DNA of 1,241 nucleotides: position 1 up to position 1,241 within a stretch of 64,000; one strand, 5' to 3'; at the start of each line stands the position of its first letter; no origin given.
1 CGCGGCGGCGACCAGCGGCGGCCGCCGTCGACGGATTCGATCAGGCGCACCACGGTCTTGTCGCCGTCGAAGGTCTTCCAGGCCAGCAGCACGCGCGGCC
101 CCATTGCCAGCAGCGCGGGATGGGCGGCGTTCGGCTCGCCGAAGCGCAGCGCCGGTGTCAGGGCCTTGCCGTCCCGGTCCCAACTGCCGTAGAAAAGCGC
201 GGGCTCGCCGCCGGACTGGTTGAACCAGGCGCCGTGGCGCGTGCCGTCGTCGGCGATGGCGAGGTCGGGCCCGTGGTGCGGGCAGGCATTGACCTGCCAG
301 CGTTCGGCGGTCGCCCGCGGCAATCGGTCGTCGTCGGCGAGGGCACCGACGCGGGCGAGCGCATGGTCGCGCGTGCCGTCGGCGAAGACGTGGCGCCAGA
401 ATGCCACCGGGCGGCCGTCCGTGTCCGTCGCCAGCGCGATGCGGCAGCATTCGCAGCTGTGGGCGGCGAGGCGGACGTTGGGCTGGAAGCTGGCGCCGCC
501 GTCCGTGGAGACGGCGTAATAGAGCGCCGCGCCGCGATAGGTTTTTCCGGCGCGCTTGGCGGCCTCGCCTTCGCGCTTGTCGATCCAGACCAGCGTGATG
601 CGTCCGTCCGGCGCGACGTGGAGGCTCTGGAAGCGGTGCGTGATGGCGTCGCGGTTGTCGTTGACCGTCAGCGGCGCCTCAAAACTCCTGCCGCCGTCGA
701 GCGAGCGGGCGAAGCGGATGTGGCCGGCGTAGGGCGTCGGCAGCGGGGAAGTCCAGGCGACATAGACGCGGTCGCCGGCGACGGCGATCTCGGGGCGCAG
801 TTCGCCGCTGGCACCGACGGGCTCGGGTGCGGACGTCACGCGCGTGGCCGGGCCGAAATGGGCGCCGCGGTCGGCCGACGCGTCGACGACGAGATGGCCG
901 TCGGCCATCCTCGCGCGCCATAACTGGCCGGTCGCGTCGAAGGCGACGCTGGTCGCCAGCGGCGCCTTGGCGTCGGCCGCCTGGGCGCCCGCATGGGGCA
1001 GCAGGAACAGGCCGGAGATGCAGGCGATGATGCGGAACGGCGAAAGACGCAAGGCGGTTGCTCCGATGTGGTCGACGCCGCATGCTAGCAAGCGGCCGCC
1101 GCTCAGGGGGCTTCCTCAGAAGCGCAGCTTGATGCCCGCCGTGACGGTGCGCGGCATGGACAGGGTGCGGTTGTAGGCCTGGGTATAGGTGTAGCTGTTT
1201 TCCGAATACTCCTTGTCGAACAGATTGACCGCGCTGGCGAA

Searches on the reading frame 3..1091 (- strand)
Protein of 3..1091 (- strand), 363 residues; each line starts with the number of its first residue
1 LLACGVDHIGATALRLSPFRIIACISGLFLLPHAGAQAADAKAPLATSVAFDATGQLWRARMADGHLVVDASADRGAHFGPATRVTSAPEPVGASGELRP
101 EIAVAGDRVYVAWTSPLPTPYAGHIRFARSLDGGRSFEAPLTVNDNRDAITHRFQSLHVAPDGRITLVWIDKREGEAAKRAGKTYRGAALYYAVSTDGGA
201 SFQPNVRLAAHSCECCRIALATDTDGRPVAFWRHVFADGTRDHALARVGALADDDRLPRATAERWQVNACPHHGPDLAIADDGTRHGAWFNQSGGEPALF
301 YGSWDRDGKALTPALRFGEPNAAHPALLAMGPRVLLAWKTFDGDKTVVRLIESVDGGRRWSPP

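Call 7: search_protein_families(library=pfam, proteins=[window:3-1091:-])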
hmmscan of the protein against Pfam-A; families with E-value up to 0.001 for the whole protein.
window:3-1091:- (363 aa): 1 family
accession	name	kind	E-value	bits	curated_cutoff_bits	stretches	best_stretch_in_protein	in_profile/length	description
PF02012.26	BNR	-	3.9e-05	23.4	27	0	194-203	2-11/12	BNR/Asp-box repeat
